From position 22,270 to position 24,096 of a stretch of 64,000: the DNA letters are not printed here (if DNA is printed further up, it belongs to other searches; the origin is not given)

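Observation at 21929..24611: Orphan three-gene operon: TIR/NDT-like enzyme + 508-aa unknown + small single-TM protein (best candidate for an undescribed system)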

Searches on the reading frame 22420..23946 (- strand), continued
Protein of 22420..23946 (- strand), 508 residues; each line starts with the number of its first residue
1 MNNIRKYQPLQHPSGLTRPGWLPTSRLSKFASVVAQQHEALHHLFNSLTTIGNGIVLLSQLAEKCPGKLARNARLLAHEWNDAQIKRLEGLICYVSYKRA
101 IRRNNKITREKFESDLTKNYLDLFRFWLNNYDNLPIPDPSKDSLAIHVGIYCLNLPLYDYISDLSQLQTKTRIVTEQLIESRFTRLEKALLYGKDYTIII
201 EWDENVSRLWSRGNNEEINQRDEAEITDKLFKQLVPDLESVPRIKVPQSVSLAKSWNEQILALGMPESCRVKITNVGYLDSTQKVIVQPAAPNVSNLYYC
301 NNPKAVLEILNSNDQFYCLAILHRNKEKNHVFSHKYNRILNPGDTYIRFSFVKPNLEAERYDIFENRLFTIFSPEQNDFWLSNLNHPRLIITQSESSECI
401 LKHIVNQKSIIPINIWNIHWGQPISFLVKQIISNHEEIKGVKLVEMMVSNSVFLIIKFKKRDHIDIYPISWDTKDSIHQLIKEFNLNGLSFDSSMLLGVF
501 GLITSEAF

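Call 62: search_protein_families(library=pfam, alignment_id=A2, max_evalue=5)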
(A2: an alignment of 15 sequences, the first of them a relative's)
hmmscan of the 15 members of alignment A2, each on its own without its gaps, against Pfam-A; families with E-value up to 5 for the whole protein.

A. member 1, P0121 (508 aa): 0 families

B. families by the number of members that match (of 15 scanned): 7 families
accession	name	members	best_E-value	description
PF24042.1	DUF7351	1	0.012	Domain of unknown function (DUF7351)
PF24441.1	DUF7560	1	0.037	Family of unknown function (DUF7560)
PF01093.22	Clusterin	1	0.11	Clusterin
PF07227.17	PHD_Oberon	1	0.15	PHD - plant homeodomain finger protein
PF14201.11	DUF4318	1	0.67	Domain of unknown function (DUF4318)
PF21330.3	Kazal_C7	1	1.2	Complement component C7, Kazal domain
PF01976.22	DUF116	1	1.2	Protein of unknown function DUF116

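Call 64: fold_search(model_id=the predicted structure, library=viral)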
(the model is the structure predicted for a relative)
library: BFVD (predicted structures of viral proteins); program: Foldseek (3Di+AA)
matches with E <= 10: 536; with E <= 0.001: 0
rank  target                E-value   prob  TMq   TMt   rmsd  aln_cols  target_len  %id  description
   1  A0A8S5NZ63            9.9e-02  0.38  0.12  0.13  13.7       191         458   12  Large terminase [Siphoviridae sp. ctTBR23]
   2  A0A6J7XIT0            1.1e-01  0.14  0.09  0.11  22.2       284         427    9  Uncharacterized protein [uncultured Caudovirales phage]
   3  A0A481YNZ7            1.4e-01  0.05  0.08  0.10  26.6       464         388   11  Ribonuclease III [Pithovirus LCDPAC01]
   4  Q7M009                1.7e-01  0.06  0.08  0.05  31.1       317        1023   12  Major acidic nuclear protein/transactivator protein complex [Simian cytomegalovirus (strain Colburn)]
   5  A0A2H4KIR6            1.9e-01  0.15  0.14  0.14  17.6       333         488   10  (no name in the UniProt tables at hand)
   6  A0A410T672            2.0e-01  0.38  0.14  0.33  10.5       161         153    9  (no name in the UniProt tables at hand)
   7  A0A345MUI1            2.1e-01  0.11  0.10  0.21  12.6       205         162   12  (no name in the UniProt tables at hand)
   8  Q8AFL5                2.5e-01  0.08  0.10  0.08  29.0       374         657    8  Pol protein (Fragment) [Simian immunodeficiency virus]
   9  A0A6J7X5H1            2.8e-01  0.18  0.14  0.20  18.7       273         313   11  3'-5' exonuclease domain containing protein [uncultured Caudovirales phage]
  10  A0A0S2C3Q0            2.9e-01  0.08  0.09  0.15  24.3       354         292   11  Putative ORF3 protein [Human plasma-associated gemycircularvirus]
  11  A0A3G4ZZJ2            3.2e-01  0.97  0.12  0.35   4.8        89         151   18  Uncharacterized protein [Edafosvirus sp.]
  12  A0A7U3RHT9            3.9e-01  0.28  0.11  0.22   6.5       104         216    6  (no name in the UniProt tables at hand)
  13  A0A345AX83            3.9e-01  0.09  0.08  0.18  16.4       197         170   10  (no name in the UniProt tables at hand)
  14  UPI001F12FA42         3.9e-01  0.07  0.08  0.15  18.5       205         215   11  (no name look-up for this kind of identifier)
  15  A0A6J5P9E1            4.1e-01  0.05  0.07  0.14  18.5       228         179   11  Uncharacterized protein [uncultured Caudovirales phage]
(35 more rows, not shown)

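Call 73: find_related_loci(query=A6, collection=metagenome_contigs, flank=8000)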
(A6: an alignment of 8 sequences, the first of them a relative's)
Query A6 (508 aa) in metagenome_contigs; peptide patterns used: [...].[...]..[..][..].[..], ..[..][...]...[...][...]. (x = any residue, [..] = any of these).
97 stretches matched a pattern; 1 encode a relative of the query (tblastn E <= 1e-3); 1 distinct loci.
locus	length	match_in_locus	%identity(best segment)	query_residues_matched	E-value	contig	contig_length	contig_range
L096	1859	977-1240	30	3-107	6e-7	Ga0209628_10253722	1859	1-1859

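Call 74: find_related_loci(query=A6, collection=viral_contigs, flank=8000)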
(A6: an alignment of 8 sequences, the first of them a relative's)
Query A6 (508 aa) in viral_contigs; peptide patterns used: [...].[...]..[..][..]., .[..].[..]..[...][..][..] (x = any residue, [..] = any of these).
44 stretches matched a pattern, but none encodes a relative of the query by tblastn (E <= 1e-3).

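Call 75: search_dna_similar(query=window:22420-23946:-, collection=plasmids, mode=protein, max_evalue=0.001)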
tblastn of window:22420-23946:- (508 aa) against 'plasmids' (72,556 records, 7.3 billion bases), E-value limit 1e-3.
No match.

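Call 76: search_dna_similar(query=window:22420-23946:-, collection=phages, mode=protein, max_evalue=0.001)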
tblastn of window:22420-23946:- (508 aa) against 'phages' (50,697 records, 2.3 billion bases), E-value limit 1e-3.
No match.

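Call 79: search_protein_families(library=phrogs, proteins=[window:22420-23946:-, P0130, P0132, P0136, L092:3581-4024:+, L094:7553-7981:+], max_evalue=1)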
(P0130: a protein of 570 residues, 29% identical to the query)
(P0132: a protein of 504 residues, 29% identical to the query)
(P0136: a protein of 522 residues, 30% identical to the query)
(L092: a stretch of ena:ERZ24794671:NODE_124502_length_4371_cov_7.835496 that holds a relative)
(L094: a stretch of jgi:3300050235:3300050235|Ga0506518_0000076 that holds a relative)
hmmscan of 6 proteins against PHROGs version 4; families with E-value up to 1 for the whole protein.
window:22420-23946:- (508 aa): 0 families

P0130 (570 aa): 3 families
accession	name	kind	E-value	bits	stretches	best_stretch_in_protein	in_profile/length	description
phrog_6511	-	unknown function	0.096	13.5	1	23-39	15-31/50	-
phrog_4875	-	unknown function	0.16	13.2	1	2-35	9-40/77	-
phrog_6417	-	other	0.24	12.4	1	7-47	9-49/68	translational regulator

P0132 (504 aa): 0 families

P0136 (522 aa): 0 families

L092:3581-4024:+ (147 aa): 3 families
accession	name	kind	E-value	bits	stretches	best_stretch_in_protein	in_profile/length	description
phrog_12572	-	unknown function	0.071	13.9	1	99-131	16-48/61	-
phrog_31581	-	unknown function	0.11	13.8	1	69-140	2-71/116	-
phrog_21186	-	unknown function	0.26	12.5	1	63-111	38-89/106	-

L094:7553-7981:+ (142 aa): 0 families

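Call 80: search_protein_families(library=padloc, alignment_id=A2, max_evalue=1)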
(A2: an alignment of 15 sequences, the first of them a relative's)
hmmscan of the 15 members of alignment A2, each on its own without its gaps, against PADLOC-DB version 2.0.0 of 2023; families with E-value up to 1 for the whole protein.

A. member 1, P0121 (508 aa): 0 families

B. families by the number of members that match (of 15 scanned): 0 families

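Call 89: search_protein_families(library=padloc, proteins=[L089:9017-9574:+, L089:10390-11013:-, L089:11025-12074:-, L089:12382-13362:+, L094:8229-9002:-, L094:8999-10306:-, L094:10303-11112:-, L094:11112-12875:-, L087:123-2024:+, L092:1-1404:-], max_evalue=0.001)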
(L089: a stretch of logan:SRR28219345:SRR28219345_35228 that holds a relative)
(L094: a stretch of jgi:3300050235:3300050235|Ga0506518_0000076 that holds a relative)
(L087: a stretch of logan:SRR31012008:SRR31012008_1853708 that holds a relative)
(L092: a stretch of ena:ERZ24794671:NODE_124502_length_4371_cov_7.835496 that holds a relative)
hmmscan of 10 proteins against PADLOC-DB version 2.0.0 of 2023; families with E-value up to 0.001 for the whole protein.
L089:9017-9574:+ (185 aa): 1 family
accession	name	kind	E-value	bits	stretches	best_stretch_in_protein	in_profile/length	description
PDLC01096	C3a212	-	4.2e-17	60.2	1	37-167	47-180/279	SNc+LTD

L089:10390-11013:- (207 aa): 0 families

L089:11025-12074:- (349 aa): 3 families
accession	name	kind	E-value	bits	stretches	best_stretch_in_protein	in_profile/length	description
PDLC03877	NsnA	-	8.3e-32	108.9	1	8-234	50-264/385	-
PDLC04027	PD-T4-2_A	-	8.8e-19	65.8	1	12-202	41-237/363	-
PDLC03418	REase_II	-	2.7e-06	24.8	1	22-160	31-160/372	Type II restriction enzyme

L089:12382-13362:+ (326 aa): 1 family
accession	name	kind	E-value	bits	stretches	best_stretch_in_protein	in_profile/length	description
PDLC03552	REase_II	-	1.8e-95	317.8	1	3-323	2-312/315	Type II restriction enzyme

L094:8229-9002:- (257 aa): 1 family
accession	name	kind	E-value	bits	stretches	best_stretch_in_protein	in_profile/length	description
PDLC02215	QatD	-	3e-38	129.7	1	27-237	30-248/250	-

L094:8999-10306:- (435 aa): 1 family
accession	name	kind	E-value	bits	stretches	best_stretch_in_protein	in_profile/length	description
PDLC02214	QatC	-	1.1e-71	240.1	1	51-372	58-382/453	-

L094:10303-11112:- (269 aa): 0 families

L094:11112-12875:- (587 aa): 7 families
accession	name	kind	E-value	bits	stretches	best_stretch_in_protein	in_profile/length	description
PDLC02209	QatA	-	3e-78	262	3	155-404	178-438/646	-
PDLC02210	QatA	-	2.4e-57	192.7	2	150-498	174-535/593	-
PDLC02361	PifA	-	1.8e-35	120.7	1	13-259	16-255/720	PifA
PDLC04959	PDC-S20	-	9.9e-25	86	1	29-253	33-254/464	-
PDLC04958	PDC-S20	-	2.3e-18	64.8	1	38-258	30-255/458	-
PDLC04957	PDC-S20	-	5e-16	57.2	1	37-255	31-253/446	-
PDLC04956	PDC-S20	-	3.4e-14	51.1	1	34-259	31-254/450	-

L087:123-2024:+ (633 aa): 5 families
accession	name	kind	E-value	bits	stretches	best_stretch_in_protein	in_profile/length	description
PDLC05062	PDC-S66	-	1.1e-17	62.5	1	489-595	137-240/282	-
PDLC00417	ThsB1|ThsB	-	2.3e-06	25.3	1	492-595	159-259/303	TIR-like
PDLC02962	RT-TIR_XII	-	6.6e-06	23.3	1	496-601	341-444/478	single gene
PDLC02421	Aga_TIR-PNTD1-PNTD2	-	0.00044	17.5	1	507-603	10-106/430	Class I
PDLC02961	RT-TIR_XII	-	0.00059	16.8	1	496-600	343-439/475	single gene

L092:1-1404:- (468 aa): 0 families
